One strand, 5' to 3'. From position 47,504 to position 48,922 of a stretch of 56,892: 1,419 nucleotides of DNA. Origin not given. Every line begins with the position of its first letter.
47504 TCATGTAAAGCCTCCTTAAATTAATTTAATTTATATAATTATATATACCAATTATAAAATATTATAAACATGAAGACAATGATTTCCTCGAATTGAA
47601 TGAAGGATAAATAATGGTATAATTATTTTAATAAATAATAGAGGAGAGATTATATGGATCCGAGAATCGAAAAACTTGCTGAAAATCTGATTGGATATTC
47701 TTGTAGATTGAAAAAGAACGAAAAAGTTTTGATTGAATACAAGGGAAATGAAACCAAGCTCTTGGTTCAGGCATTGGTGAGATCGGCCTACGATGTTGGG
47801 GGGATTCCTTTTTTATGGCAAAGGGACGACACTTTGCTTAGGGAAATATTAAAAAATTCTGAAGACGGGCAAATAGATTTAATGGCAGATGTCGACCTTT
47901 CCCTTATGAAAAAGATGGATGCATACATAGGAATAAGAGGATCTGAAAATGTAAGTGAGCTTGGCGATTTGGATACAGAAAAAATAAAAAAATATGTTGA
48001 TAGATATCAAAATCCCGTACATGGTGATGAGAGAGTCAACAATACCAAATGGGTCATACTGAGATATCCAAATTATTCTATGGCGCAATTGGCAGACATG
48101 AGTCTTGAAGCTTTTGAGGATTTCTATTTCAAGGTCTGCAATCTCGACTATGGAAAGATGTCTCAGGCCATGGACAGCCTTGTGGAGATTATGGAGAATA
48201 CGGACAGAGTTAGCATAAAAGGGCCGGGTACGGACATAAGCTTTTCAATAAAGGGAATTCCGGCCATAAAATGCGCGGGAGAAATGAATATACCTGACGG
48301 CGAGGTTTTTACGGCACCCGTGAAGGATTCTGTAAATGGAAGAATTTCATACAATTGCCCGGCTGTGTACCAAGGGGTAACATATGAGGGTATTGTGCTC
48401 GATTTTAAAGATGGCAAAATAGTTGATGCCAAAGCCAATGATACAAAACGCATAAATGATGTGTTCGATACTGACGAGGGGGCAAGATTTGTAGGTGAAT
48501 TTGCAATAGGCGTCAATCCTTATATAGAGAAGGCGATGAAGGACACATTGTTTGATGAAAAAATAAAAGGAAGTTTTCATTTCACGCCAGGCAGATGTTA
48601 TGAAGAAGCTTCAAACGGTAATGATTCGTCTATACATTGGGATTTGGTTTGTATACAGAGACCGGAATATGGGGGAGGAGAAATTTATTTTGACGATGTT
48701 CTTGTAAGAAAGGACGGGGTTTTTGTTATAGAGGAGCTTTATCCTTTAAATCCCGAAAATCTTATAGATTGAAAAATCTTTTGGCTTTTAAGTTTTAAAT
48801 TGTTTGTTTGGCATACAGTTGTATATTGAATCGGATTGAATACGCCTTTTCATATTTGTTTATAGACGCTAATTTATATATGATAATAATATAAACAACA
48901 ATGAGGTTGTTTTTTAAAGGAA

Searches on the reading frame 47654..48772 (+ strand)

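Call 87: search_protein_families(library=pfam, proteins=[window:47654-48772:+], max_evalue=0.000001)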
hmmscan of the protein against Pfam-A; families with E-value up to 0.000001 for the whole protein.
window:47654-48772:+ (372 aa): 1 family
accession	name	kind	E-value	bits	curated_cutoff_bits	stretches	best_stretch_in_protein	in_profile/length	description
PF02073.20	Peptidase_M29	-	9.9e-54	183.1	27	1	2-333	2-382/406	Thermophilic metalloprotease (M29)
